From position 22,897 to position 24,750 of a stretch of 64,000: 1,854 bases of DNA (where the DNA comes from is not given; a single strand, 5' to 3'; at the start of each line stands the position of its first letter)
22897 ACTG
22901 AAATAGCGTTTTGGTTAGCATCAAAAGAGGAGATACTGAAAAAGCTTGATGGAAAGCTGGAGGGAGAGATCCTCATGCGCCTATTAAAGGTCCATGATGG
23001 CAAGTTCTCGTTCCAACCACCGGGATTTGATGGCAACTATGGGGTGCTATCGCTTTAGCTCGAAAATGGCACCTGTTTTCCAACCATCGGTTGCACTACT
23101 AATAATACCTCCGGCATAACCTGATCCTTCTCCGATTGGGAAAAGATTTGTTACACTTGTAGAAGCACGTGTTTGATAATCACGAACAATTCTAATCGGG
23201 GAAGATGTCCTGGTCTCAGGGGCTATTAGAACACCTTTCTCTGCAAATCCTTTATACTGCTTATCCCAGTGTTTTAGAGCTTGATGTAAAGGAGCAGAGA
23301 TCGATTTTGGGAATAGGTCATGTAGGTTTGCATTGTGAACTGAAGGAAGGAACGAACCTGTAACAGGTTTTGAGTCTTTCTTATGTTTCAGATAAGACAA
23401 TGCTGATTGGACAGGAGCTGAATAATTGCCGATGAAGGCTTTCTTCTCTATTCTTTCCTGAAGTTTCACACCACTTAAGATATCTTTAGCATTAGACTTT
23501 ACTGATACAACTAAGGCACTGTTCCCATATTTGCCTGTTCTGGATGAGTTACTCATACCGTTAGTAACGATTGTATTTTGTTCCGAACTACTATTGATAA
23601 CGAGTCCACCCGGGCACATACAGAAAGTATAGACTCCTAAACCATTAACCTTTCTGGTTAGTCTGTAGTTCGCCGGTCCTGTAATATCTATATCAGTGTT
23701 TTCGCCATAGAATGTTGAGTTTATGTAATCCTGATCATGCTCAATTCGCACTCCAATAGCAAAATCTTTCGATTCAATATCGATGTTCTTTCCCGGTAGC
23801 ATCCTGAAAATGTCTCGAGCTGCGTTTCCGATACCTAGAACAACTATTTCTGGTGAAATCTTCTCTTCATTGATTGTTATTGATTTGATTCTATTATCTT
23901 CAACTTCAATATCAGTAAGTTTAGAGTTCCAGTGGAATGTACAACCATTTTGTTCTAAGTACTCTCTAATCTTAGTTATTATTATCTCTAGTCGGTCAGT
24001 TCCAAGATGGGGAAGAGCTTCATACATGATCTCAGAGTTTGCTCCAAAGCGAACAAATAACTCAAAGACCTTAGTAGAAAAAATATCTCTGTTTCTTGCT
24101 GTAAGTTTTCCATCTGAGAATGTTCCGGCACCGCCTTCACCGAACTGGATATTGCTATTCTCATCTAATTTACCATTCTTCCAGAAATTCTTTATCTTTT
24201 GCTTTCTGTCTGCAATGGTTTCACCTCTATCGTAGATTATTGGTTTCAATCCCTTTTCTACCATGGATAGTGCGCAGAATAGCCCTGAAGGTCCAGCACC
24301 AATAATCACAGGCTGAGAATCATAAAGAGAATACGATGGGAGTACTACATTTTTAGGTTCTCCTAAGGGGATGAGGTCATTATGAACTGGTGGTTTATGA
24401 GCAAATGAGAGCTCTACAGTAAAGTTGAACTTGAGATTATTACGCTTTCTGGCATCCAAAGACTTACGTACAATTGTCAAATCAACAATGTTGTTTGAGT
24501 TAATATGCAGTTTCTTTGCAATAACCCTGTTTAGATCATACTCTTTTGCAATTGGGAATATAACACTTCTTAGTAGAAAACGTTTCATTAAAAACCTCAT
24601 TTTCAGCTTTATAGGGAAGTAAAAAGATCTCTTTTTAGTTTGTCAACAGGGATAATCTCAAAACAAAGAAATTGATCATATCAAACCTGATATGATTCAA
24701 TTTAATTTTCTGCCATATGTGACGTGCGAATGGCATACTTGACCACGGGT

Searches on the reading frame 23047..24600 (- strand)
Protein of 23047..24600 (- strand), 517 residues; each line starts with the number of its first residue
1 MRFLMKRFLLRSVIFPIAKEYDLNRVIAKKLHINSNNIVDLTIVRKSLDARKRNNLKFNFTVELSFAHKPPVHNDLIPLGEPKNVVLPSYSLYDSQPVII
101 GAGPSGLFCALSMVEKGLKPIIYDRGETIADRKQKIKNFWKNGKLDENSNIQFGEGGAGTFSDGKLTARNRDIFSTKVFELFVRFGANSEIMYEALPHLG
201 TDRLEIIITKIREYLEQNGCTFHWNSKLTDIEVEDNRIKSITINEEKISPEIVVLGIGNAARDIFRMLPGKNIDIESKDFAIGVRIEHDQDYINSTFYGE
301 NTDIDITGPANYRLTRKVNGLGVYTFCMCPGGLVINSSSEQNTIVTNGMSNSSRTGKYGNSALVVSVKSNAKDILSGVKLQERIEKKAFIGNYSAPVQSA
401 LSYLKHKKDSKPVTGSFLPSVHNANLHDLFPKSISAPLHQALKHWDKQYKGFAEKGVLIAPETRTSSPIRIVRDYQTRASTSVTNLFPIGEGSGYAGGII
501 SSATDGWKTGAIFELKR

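Call 11: search_protein_families(library=pfam, proteins=[window:23047-24600:-], max_evalue=0.01)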
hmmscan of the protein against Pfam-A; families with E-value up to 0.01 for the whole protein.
window:23047-24600:- (517 aa): 8 families
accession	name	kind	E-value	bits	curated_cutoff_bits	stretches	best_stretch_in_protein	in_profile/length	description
PF21688.3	FAD-depend_C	-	2.7e-58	197.9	27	1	279-465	1-197/197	FAD-dependent protein, C-terminal domain-like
PF03486.20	HI0933_like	-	2.2e-08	34.3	50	1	98-130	4-36/244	HI0933-like protein Rossmann domain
PF07992.20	Pyr_redox_2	-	2.4e-08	34.2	26.1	1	192-263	170-241/291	Pyridine nucleotide-disulphide oxidoreductase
PF00070.33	Pyr_redox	-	1.8e-06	28.8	22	1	209-244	44-80/82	Pyridine nucleotide-disulphide oxidoreductase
PF01266.30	DAO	-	3.3e-06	27.3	27.9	0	98-130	3-35/353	FAD dependent oxidoreductase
PF13738.12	Pyr_redox_3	-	8.6e-05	22.3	30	1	98-128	1-32/305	Pyridine nucleotide-disulphide oxidoreductase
PF13450.12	NAD_binding_8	-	0.0021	18.7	21.9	1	99-129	1-31/68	NAD(P)-binding Rossmann-like domain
PF00890.30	FAD_binding_2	-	0.0032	17.1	20.4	0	98-127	3-32/414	FAD binding domain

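Call 19: find_encoding_contigs(protein=window:23047-24600:-, flank=10000, max_places=10)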
Protein window:23047-24600:- (517 aa): no gene with exactly this product is on record in the collection.
